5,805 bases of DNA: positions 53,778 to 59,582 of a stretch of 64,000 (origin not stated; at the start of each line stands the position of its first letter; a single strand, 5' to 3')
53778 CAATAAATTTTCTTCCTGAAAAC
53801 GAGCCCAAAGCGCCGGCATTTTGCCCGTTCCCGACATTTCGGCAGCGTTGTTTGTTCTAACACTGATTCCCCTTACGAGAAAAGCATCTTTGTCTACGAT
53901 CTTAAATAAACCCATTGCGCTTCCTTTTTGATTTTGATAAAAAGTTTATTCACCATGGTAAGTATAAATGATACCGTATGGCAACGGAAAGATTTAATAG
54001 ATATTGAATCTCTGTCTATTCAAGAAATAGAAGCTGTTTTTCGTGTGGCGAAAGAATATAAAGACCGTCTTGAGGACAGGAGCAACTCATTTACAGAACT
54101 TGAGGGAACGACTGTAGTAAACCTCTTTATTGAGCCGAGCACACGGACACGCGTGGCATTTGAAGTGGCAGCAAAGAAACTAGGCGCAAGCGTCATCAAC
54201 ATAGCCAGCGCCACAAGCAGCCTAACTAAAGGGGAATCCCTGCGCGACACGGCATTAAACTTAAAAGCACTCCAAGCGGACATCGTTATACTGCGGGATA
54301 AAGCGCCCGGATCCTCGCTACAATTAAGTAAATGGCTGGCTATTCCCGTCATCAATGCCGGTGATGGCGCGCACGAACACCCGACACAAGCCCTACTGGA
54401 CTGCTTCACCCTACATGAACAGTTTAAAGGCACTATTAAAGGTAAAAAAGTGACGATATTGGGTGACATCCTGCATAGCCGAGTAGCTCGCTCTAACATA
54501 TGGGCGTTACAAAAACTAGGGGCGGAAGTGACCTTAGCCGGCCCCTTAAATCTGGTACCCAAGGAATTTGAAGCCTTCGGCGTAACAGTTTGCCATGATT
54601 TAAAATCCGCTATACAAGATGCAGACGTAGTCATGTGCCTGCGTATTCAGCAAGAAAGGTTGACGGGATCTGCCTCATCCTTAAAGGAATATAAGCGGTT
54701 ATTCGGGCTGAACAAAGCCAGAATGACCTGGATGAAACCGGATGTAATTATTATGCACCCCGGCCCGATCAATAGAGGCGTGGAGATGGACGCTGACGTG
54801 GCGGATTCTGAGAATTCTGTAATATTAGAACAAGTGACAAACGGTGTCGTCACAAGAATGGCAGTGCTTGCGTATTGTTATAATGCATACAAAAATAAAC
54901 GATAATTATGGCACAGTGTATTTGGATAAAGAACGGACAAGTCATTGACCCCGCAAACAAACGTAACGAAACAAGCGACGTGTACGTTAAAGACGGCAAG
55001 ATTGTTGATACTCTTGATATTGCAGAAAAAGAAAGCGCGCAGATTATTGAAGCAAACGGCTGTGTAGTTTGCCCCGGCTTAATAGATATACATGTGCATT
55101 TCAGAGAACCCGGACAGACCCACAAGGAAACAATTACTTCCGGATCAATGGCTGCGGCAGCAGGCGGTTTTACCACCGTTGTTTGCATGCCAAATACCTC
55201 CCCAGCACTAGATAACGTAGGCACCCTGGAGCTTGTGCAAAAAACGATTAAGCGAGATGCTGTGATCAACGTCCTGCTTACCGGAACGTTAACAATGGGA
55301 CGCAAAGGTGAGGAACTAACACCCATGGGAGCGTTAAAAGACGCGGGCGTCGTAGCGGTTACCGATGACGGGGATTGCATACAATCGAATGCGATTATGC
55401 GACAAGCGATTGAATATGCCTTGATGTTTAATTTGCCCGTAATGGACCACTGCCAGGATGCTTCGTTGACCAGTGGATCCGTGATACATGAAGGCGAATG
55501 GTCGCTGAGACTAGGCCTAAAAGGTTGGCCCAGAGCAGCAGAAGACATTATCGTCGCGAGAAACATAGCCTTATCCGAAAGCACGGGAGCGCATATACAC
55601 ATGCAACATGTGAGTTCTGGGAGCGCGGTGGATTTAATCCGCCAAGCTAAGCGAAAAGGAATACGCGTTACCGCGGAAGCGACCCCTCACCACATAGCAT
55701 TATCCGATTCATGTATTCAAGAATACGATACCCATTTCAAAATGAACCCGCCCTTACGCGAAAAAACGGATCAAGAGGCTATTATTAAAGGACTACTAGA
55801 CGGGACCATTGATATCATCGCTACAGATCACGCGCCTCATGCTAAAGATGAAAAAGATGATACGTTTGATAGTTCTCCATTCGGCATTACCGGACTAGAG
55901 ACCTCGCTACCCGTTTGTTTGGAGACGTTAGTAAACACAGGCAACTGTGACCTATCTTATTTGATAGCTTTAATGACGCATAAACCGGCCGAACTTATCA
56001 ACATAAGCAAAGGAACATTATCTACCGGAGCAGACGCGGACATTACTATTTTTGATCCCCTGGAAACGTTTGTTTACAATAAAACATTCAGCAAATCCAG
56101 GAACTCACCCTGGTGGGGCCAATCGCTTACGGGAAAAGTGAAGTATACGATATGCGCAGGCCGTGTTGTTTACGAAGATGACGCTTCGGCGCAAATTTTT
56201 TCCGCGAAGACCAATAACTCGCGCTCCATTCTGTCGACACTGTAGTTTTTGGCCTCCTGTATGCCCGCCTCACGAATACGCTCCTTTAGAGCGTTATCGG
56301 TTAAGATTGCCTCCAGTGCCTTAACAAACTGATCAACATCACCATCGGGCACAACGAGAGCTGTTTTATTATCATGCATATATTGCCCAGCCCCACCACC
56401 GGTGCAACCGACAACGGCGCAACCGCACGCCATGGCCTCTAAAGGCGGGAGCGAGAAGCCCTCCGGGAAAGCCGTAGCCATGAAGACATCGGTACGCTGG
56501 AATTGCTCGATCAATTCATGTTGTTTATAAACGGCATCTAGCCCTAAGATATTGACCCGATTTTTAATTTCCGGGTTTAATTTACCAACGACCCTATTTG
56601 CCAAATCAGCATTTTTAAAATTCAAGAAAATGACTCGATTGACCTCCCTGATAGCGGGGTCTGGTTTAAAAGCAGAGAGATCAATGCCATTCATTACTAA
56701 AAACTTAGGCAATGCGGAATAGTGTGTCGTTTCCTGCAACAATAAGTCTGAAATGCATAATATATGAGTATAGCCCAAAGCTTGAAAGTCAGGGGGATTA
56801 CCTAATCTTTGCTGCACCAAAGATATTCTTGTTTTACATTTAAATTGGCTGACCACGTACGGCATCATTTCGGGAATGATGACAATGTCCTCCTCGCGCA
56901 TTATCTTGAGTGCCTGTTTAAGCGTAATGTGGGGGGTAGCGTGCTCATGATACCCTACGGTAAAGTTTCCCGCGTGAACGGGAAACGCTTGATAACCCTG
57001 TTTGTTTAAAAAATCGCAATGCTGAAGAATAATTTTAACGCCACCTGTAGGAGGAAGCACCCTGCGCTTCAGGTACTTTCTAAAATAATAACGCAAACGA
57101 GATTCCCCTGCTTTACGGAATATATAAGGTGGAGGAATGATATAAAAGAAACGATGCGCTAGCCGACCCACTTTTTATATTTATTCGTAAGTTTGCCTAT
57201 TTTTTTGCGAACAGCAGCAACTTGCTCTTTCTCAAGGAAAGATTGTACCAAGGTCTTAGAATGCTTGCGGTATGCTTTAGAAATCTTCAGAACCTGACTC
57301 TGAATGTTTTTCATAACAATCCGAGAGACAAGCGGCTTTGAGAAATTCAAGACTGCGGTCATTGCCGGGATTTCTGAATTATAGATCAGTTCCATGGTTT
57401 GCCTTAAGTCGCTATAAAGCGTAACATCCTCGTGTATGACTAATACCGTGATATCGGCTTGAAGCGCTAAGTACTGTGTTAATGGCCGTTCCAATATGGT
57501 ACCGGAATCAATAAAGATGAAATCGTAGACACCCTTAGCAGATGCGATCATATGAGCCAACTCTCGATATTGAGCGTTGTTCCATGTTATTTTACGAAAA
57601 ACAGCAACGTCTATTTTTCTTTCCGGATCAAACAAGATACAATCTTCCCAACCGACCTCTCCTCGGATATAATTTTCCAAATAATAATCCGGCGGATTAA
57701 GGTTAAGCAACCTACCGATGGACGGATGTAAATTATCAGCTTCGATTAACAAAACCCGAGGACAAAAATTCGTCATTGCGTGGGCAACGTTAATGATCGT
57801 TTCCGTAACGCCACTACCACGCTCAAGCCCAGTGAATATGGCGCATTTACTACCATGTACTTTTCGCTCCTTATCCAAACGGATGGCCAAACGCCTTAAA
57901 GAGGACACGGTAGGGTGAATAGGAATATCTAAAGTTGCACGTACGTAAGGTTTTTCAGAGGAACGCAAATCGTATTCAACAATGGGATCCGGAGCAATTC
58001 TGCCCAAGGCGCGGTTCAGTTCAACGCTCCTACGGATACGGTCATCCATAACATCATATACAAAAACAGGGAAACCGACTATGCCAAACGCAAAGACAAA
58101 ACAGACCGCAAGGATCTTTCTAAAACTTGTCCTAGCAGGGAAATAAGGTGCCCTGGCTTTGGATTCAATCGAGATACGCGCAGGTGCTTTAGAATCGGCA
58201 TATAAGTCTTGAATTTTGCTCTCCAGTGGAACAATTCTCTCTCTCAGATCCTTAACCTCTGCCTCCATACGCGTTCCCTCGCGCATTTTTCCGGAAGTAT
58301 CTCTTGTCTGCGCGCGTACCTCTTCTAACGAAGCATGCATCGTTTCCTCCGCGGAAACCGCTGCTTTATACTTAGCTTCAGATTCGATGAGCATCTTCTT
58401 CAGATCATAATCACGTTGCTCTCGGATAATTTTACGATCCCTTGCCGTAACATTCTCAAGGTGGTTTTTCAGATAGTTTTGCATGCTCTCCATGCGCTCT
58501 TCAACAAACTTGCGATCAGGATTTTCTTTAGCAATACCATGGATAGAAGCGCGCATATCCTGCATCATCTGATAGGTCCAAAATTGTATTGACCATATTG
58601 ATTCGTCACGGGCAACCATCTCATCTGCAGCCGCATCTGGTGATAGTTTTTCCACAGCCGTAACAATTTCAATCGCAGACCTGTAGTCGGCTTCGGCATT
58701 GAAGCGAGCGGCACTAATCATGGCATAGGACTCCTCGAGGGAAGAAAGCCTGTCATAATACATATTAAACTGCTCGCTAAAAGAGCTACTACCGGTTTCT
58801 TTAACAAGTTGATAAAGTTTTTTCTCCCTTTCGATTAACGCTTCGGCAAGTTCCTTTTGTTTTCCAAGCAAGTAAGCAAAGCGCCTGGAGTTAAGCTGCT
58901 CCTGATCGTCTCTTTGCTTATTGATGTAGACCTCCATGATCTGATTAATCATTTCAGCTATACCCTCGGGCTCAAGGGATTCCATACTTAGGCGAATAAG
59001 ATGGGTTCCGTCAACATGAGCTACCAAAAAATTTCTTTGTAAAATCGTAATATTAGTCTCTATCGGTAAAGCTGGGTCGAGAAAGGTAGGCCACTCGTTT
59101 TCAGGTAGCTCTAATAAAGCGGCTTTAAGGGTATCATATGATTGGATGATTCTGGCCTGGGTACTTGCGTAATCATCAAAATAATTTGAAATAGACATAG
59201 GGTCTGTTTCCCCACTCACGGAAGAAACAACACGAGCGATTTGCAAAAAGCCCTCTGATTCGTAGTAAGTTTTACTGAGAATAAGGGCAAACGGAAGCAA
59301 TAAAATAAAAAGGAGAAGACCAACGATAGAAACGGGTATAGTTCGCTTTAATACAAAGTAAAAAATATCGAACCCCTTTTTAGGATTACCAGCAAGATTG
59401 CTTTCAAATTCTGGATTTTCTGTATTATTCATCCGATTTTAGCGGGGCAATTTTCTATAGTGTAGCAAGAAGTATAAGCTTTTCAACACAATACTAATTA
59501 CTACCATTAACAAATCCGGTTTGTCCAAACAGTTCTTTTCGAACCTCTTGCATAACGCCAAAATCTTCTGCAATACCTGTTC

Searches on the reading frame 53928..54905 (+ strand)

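Call 17: search_protein_families(library=pfam, proteins=[window:53928-54905:+], max_evalue=0.00001)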
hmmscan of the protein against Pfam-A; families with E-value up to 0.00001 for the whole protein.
window:53928-54905:+ (325 aa): 2 families
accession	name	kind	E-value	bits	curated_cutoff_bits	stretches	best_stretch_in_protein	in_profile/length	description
PF02729.26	OTCace_N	-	3.2e-42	144.6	29.9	1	21-164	1-148/148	Aspartate/ornithine carbamoyltransferase, carbamoyl-P binding domain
PF00185.30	OTCace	-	1.7e-29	103.3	29.4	1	171-317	1-157/157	Aspartate/ornithine carbamoyltransferase, Asp/Orn binding domain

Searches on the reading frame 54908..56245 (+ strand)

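Call 17: search_protein_families(library=pfam, proteins=[window:54908-56245:+], max_evalue=0.00001)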
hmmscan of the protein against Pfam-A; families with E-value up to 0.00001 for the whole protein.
window:54908-56245:+ (445 aa): 3 families
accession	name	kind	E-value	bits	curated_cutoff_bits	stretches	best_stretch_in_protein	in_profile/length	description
PF01979.26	Amidohydro_1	-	5.8e-32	111.7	25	1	53-421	1-345/345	Amidohydrolase family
PF12890.13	DHOase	-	4.5e-14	53.2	21.2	1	53-237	3-139/142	Dihydro-orotase-like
PF07969.17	Amidohydro_3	-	8.4e-13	49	29.7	1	349-422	409-472/472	Amidohydrolase family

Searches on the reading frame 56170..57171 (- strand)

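Call 49: search_protein_families(library=pfam, proteins=[window:56170-57171:-], max_evalue=0.01)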
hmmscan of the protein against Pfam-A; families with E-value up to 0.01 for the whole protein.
window:56170-57171:- (333 aa): 4 families
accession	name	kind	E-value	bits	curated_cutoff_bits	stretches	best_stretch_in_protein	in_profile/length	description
PF00534.26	Glycos_transf_1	-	8.5e-18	64.9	26.4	1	214-304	81-170/172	Glycosyl transferases group 1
PF13692.12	Glyco_trans_1_4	-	6.1e-16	59.4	27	1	189-292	33-142/142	Glycosyl transferases group 1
PF13524.12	Glyco_trans_1_2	-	1e-07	32.5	25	1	206-308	17-130/144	Glycosyl transferase-like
PF20706.3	GT4-conflict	-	0.00051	19.6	26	1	217-293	272-358/385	Family 4 Glycosyltransferase in conflict systems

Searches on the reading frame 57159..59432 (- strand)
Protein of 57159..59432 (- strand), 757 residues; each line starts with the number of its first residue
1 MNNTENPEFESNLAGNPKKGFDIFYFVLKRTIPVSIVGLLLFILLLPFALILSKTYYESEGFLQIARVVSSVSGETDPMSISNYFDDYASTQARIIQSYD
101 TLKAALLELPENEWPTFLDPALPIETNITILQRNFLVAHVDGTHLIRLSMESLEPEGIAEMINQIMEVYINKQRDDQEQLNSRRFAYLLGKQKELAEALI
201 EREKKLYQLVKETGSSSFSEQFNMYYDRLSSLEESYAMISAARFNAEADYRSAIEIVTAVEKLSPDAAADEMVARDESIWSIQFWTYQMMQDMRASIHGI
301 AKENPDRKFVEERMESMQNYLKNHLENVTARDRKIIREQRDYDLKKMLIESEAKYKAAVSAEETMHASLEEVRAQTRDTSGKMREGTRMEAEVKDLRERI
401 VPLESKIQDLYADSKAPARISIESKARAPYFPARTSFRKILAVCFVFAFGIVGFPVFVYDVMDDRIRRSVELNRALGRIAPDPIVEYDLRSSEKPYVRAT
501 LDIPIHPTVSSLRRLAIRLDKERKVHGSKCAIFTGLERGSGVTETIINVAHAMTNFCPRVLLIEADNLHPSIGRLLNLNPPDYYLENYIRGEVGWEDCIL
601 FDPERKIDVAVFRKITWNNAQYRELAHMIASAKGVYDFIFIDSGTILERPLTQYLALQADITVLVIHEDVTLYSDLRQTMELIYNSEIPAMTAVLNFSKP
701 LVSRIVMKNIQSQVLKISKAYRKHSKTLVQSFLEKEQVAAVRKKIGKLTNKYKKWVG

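Call 17: search_protein_families(library=pfam, proteins=[window:57159-59432:-], max_evalue=0.00001)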
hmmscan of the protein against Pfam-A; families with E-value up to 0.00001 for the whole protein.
window:57159-59432:- (757 aa): 0 families

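Call 49: search_protein_families(library=pfam, proteins=[window:57159-59432:-], max_evalue=0.01)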
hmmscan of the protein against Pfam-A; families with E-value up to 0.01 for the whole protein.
window:57159-59432:- (757 aa): 1 family
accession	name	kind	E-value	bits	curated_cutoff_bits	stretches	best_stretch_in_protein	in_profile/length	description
PF13614.12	AAA_31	-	0.0014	19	27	0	539-668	12-149/177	AAA domain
